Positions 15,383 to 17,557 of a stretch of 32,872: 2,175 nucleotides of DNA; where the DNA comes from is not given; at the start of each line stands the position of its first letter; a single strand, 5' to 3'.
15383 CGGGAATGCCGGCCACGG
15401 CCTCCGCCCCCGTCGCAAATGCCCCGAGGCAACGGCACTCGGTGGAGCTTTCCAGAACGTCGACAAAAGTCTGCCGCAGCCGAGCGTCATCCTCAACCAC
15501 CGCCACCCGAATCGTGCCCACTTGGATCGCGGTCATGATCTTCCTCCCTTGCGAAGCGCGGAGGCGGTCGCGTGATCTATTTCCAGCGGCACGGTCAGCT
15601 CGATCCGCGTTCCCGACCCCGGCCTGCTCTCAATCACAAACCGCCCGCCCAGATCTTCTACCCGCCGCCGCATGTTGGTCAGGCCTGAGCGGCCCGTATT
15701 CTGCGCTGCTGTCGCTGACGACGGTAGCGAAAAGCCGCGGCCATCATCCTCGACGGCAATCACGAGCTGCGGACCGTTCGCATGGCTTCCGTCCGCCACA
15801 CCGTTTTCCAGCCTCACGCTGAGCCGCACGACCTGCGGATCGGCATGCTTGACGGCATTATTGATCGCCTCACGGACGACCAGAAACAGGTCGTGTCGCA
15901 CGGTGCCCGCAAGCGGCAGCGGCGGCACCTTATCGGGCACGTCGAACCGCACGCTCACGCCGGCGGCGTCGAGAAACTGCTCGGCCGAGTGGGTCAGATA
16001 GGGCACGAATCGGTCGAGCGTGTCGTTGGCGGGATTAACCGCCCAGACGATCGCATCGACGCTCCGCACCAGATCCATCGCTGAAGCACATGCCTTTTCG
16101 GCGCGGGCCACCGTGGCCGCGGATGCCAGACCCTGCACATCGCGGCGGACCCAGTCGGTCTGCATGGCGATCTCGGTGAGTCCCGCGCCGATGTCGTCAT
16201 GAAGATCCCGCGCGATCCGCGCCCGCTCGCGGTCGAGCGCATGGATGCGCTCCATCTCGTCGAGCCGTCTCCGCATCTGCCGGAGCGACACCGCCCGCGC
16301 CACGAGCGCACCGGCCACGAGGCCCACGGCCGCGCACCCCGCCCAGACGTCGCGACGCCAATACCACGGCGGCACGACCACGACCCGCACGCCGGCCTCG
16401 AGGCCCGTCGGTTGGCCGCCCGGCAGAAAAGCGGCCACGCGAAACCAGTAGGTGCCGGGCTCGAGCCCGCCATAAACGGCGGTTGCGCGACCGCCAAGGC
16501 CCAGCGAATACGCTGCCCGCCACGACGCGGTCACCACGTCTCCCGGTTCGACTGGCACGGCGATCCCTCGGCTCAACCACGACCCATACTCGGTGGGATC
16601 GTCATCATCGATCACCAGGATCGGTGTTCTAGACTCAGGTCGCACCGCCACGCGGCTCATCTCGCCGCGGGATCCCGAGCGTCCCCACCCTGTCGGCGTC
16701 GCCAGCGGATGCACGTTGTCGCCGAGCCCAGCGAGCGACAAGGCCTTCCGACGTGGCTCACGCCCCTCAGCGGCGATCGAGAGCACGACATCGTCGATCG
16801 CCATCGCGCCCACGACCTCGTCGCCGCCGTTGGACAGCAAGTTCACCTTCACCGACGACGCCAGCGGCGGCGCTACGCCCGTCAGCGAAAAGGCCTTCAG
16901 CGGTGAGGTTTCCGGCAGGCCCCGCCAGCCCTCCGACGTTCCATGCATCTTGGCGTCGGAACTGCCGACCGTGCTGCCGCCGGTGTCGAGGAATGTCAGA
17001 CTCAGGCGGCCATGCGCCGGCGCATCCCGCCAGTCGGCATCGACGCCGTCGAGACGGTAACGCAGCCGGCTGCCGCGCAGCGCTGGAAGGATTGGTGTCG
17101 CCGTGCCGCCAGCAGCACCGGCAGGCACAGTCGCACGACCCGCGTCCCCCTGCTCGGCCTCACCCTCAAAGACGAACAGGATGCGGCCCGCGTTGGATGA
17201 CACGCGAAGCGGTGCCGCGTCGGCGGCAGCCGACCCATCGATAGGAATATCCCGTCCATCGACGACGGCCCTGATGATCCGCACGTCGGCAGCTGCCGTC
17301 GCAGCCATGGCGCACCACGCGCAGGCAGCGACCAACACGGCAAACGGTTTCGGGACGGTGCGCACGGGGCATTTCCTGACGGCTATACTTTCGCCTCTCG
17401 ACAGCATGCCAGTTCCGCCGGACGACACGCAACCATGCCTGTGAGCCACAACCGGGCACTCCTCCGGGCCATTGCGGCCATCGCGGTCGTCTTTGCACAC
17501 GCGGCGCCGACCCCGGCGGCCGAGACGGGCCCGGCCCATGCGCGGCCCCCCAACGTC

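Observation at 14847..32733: Two paralogous HK-RR pairs in inverted orientation bracket a ~12.7-kb sulfatase island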

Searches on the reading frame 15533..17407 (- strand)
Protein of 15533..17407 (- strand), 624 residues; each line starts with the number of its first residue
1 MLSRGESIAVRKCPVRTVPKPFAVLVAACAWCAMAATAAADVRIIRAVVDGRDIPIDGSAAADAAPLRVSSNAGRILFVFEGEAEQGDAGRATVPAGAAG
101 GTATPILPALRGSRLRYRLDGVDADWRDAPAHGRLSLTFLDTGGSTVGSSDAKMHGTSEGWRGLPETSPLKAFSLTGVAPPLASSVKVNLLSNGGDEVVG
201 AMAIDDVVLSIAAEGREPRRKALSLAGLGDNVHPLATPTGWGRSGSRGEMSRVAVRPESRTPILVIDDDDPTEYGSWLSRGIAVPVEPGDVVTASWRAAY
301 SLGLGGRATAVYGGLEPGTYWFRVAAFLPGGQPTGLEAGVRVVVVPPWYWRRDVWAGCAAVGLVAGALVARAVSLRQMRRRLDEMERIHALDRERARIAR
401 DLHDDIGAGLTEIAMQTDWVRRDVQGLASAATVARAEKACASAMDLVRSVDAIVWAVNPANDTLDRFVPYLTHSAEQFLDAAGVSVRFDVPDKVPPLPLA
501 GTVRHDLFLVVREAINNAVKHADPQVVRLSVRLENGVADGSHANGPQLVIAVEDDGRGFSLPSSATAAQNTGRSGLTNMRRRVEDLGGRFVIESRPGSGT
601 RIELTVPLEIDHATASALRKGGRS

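Call 5: search_protein_families(library=pfam, proteins=[window:15533-17407:-], max_evalue=0.01)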
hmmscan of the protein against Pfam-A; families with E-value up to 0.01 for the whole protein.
window:15533-17407:- (624 aa): 3 families
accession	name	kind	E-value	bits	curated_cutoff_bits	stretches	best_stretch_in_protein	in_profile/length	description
PF02518.31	HATPase_c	-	3.8e-14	53.5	26.4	1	505-609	4-110/111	Histidine kinase-, DNA gyrase B-, and HSP90-like ATPase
PF07730.19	HisKA_3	-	2.5e-10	41.2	24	1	394-450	1-59/68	Histidine kinase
PF13581.12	HATPase_c_2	-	4.4e-06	27.2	27.4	1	503-571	28-91/127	Histidine kinase-like ATPase domain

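Call 12: find_homologous_proteins(query=window:15533-17407:-, max_evalue=1e-10)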
Query window:15533-17407:- (624 aa): 334 proteins with E <= 1e-10 among 8000 candidates; the best 120 are listed.
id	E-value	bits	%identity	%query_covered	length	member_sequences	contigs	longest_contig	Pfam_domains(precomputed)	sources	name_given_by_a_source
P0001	0.0e+0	1225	91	98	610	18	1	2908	PF13581.13,PF07730.20,PF02518.32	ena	-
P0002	0.0e+0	1174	86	100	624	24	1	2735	PF07730.20,PF02518.32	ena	-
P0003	0.0e+0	1158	87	98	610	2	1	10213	PF13581.13,PF07730.20,PF02518.32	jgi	-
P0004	0.0e+0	1156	87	98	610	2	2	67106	PF13581.13,PF07730.20,PF02518.32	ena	-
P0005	0.0e+0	1140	86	98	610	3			PF13581.13,PF07730.20,PF02518.32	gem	-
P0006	0.0e+0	1140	86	98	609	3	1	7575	PF07730.20,PF02518.32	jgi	-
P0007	0.0e+0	1136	86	98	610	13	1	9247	PF07730.20,PF02518.32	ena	-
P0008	0.0e+0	1135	86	98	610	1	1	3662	PF13581.13,PF07730.20,PF02518.32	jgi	jgi:signal transduction histidine kinase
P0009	0.0e+0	1132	84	100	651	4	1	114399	PF07730.20,PF02518.32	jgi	jgi:signal transduction histidine kinase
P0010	0.0e+0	1111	84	98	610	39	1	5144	PF07730.20,PF02518.32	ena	-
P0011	0.0e+0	1096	83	97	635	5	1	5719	PF13581.13,PF07730.20,PF02518.32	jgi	jgi:signal transduction histidine kinase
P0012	0.0e+0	1062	80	96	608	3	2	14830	PF07730.20,PF02518.32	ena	-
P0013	0.0e+0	1056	80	97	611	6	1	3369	PF13581.13,PF07730.20,PF02518.32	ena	-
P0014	0.0e+0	1051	79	97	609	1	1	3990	PF13581.13,PF07730.20,PF02518.32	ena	-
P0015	3.3e-297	1005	77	98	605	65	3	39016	PF13581.13,PF07730.20,PF02518.32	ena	-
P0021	7.5e-178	611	54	92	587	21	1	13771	PF07495.20,PF13581.13,PF07730.20,PF02518.32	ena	-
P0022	1.6e-177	610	55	91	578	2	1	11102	PF07495.20,PF13581.13,PF07730.20,PF02518.32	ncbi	-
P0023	3.0e-177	609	53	92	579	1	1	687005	PF07495.20,PF13581.13,PF07730.20,PF02518.32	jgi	jgi:signal transduction histidine kinase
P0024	7.3e-174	598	52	92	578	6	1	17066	PF07495.20,PF13581.13,PF07730.20,PF02518.32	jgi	jgi:signal transduction histidine kinase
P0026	3.8e-171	589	52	92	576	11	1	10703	PF07495.20,PF13581.13,PF07730.20,PF02518.32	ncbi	-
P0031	7.6e-167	575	51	95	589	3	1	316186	PF07730.20,PF02518.32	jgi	jgi:signal transduction histidine kinase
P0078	1.7e-149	518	48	94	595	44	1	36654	PF13581.13,PF07730.20,PF02518.32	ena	-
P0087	4.0e-146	506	47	93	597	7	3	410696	PF13581.13,PF07730.20,PF02518.32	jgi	jgi:signal transduction histidine kinase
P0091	3.8e-145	503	47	94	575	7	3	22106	PF13581.13,PF07730.20,PF02518.32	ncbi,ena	-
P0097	4.7e-141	490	48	92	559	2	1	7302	PF07495.20,PF13581.13,PF07730.20,PF02518.32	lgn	-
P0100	3.1e-140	487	54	71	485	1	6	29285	PF07495.20,PF07730.20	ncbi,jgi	jgi:hypothetical protein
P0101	8.7e-140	485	44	94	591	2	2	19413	PF07495.20,PF13581.13,PF07730.20,PF02518.32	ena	-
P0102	9.1e-140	485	48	93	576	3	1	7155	PF07495.20,PF13581.13,PF07730.20,PF02518.32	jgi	jgi:signal transduction histidine kinase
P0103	1.0e-139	485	48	91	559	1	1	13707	PF07495.20,PF13581.13,PF07730.20,PF02518.32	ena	-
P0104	1.5e-139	485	48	92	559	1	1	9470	PF07495.20,PF13581.13,PF07730.20,PF02518.32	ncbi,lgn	-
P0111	1.9e-137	478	47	91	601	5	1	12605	PF07495.20,PF13581.13,PF07730.20,PF02518.32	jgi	jgi:signal transduction histidine kinase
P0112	3.2e-137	477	46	94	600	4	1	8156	PF07495.20,PF13581.13,PF07730.20,PF02518.32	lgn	-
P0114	5.4e-137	476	51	79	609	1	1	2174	PF07495.20,PF13581.13,PF07730.20,PF02518.32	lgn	-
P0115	5.5e-137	476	47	92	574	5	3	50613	PF07495.20,PF13581.13,PF07730.20,PF02518.32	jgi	jgi:signal transduction histidine kinase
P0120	6.3e-136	473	46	96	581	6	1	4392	PF07495.20,PF13581.13,PF07730.20,PF02518.32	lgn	-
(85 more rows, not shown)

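Call 13: find_encoding_contigs(protein=window:15533-17407:-, flank=10000, max_places=6)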
Protein window:15533-17407:- (624 aa): no gene with exactly this product is on record in the collection.

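Call 14: find_encoding_contigs(protein=P0009, flank=10000, max_places=3)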
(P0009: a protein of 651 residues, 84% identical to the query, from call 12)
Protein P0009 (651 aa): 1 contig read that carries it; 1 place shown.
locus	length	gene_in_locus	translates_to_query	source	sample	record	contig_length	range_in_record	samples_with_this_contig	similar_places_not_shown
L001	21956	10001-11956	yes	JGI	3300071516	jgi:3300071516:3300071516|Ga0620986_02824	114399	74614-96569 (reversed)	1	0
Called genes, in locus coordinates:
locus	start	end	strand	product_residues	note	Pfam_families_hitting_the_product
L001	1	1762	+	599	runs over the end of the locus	PF00884:Sulfatase, PF01663:Phosphodiest (weak), PF02995:DUF229 (weak), PF16347:SGSH_C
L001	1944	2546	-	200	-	-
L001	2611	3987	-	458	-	PF00884:Sulfatase, PF01663:Phosphodiest, PF16347:SGSH_C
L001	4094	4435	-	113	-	PF00581:Rhodanese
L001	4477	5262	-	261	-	PF01243:PNPOx_N, PF12766:Pyridox_oxase_2 (weak), PF10590:PNP_phzG_C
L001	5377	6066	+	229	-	PF05685:Uma2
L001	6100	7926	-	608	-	PF00884:Sulfatase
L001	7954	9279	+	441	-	PF07963:N_methyl, PF07596:SBP_bac_10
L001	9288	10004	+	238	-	PF14237:GYF_2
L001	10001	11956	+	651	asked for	PF07730:HisKA_3, PF02518:HATPase_c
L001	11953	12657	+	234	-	PF00072:Response_reg, PF00196:GerE, PF04545:Sigma70_r4 (weak), PF08281:Sigma70_r4_2, PF13384:HTH_23 (weak), PF13542:HTH_Tnp_ISL3 (faint)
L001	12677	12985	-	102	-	PF05016:ParE_toxin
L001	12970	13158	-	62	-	-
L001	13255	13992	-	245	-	-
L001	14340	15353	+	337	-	PF07963:N_methyl (weak), PF07596:SBP_bac_10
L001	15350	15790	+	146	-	-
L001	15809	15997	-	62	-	-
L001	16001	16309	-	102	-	-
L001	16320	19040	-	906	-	PF07635:PSCyt1 (weak), PF07626:PSD3, PF07637:PSD5, PF07631:PSD4, PF07627:PSCyt3, PF07624:PSD2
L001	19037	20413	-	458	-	PF07586:HXXSHH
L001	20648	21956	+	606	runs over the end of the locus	PF07730:HisKA_3, PF13581:HATPase_c_2 (weak), PF02518:HATPase_c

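Call 15: find_encoding_contigs(protein=P0004, flank=10000, max_places=3)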
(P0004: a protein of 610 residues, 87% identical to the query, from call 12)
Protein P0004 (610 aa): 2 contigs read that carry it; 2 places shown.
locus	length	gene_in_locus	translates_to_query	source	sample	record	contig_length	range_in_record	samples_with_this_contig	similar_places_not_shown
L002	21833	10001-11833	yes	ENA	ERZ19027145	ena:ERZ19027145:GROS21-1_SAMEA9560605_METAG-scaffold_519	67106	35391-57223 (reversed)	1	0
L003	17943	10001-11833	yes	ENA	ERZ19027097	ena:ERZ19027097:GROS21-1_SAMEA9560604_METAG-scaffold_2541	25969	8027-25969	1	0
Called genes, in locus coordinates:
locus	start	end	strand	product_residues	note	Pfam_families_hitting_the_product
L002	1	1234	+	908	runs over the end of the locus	PF07635:PSCyt1 (weak), PF07626:PSD3, PF07637:PSD5, PF07631:PSD4, PF07627:PSCyt3, PF07624:PSD2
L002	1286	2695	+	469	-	PF00884:Sulfatase, PF01663:Phosphodiest (faint), PF02995:DUF229 (weak), PF16347:SGSH_C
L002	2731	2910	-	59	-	-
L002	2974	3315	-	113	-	PF00581:Rhodanese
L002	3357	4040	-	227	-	PF12766:Pyridox_oxase_2 (weak), PF01243:PNPOx_N, PF10590:PNP_phzG_C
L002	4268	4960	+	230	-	PF05685:Uma2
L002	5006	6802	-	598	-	PF00884:Sulfatase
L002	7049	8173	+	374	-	PF07963:N_methyl, PF07596:SBP_bac_10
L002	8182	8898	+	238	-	PF14237:GYF_2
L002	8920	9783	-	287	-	PF00657:Lipase_GDSL (weak), PF13472:Lipase_GDSL_2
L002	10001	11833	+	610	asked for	PF07730:HisKA_3, PF02518:HATPase_c, PF13581:HATPase_c_2 (weak)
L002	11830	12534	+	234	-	PF00072:Response_reg, PF08279:HTH_11 (faint), PF00196:GerE, PF04545:Sigma70_r4, PF08281:Sigma70_r4_2, PF13384:HTH_23 (weak), PF13936:HTH_38 (faint), PF13542:HTH_Tnp_ISL3 (weak)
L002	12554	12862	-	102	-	PF05016:ParE_toxin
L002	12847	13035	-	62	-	-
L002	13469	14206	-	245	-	-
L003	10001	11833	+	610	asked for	PF07730:HisKA_3, PF02518:HATPase_c, PF13581:HATPase_c_2 (weak)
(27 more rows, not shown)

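Call 17: find_encoding_contigs(protein=P0078, flank=10000, max_places=4)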
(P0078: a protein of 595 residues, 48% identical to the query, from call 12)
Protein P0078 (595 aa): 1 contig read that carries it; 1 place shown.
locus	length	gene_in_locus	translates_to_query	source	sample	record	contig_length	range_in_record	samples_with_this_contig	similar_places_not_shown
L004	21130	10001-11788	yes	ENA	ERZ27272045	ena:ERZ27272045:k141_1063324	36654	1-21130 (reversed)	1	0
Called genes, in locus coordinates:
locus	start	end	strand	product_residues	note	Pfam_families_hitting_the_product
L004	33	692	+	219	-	PF01243:PNPOx_N, PF12766:Pyridox_oxase_2 (weak), PF10590:PNP_phzG_C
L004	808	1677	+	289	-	PF00657:Lipase_GDSL, PF04311:DUF459 (weak), PF13472:Lipase_GDSL_2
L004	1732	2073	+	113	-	PF00581:Rhodanese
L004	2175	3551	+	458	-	PF00884:Sulfatase, PF01663:Phosphodiest (weak), PF16347:SGSH_C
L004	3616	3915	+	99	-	-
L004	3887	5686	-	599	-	PF00884:Sulfatase, PF01663:Phosphodiest (weak), PF02995:DUF229 (weak), PF16347:SGSH_C, PF17820:PDZ_6 (faint)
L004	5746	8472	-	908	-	PF07635:PSCyt1 (weak), PF13442:Cytochrome_CBB3 (faint), PF07626:PSD3, PF07637:PSD5, PF07631:PSD4, PF07627:PSCyt3, PF07624:PSD2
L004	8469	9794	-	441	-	PF07586:HXXSHH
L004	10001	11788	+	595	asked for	PF07730:HisKA_3, PF13581:HATPase_c_2 (weak), PF02518:HATPase_c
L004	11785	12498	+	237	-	PF00072:Response_reg, PF00196:GerE, PF04545:Sigma70_r4 (weak), PF08281:Sigma70_r4_2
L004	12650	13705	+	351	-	PF07963:N_methyl (weak), PF07596:SBP_bac_10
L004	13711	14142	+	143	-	-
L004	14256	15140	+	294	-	PF00657:Lipase_GDSL (weak), PF13472:Lipase_GDSL_2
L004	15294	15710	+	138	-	-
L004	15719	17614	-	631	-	PF02518:HATPase_c (faint), PF13589:HATPase_c_3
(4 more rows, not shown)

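Call 18: find_encoding_contigs(protein=P0091, flank=10000, max_places=4)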
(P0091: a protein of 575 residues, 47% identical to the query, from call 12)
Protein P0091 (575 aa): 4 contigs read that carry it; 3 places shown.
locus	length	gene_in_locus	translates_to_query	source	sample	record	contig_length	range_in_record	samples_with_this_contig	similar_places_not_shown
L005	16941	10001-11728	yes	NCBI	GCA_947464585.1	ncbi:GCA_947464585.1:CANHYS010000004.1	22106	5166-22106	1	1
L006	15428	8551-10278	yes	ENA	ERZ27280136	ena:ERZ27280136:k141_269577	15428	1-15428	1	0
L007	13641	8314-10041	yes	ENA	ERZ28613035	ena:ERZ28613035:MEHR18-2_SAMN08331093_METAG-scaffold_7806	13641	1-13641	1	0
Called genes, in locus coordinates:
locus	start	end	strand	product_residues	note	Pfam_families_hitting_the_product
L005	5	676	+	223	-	PF01243:PNPOx_N, PF12766:Pyridox_oxase_2 (weak), PF10590:PNP_phzG_C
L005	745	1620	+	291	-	PF04311:DUF459 (faint), PF00657:Lipase_GDSL, PF13472:Lipase_GDSL_2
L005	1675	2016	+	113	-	PF00581:Rhodanese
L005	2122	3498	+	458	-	PF00884:Sulfatase, PF01663:Phosphodiest (weak), PF16347:SGSH_C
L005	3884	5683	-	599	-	PF00884:Sulfatase, PF01663:Phosphodiest (weak), PF02995:DUF229 (weak), PF16347:SGSH_C, PF17820:PDZ_6 (faint)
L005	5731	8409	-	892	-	PF07635:PSCyt1 (weak), PF07626:PSD3, PF07637:PSD5, PF07631:PSD4, PF07627:PSCyt3, PF07624:PSD2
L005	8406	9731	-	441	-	PF07586:HXXSHH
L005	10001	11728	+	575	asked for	PF07730:HisKA_3, PF13581:HATPase_c_2, PF02518:HATPase_c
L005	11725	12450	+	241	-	PF00072:Response_reg, PF00196:GerE, PF04545:Sigma70_r4 (weak), PF08281:Sigma70_r4_2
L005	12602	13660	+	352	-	PF07963:N_methyl (weak), PF07596:SBP_bac_10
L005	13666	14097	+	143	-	-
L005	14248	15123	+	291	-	PF13472:Lipase_GDSL_2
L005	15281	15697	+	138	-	PF04892:VanZ-LLP1 (weak)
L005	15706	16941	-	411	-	?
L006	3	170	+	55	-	?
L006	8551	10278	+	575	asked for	PF07730:HisKA_3, PF13581:HATPase_c_2, PF02518:HATPase_c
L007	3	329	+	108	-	?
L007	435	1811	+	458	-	PF00884:Sulfatase, PF01663:Phosphodiest (weak), PF16347:SGSH_C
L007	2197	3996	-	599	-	PF00884:Sulfatase, PF01663:Phosphodiest (weak), PF02995:DUF229 (weak), PF16347:SGSH_C, PF17820:PDZ_6 (faint)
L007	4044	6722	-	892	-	PF07635:PSCyt1 (weak), PF07626:PSD3, PF07637:PSD5, PF07631:PSD4, PF07627:PSCyt3, PF07624:PSD2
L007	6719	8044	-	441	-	PF07586:HXXSHH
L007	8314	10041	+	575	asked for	PF07730:HisKA_3, PF13581:HATPase_c_2, PF02518:HATPase_c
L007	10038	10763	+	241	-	PF00072:Response_reg, PF00196:GerE, PF04545:Sigma70_r4 (weak), PF08281:Sigma70_r4_2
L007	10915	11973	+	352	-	PF07963:N_methyl (weak), PF07596:SBP_bac_10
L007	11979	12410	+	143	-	-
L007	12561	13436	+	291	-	PF13472:Lipase_GDSL_2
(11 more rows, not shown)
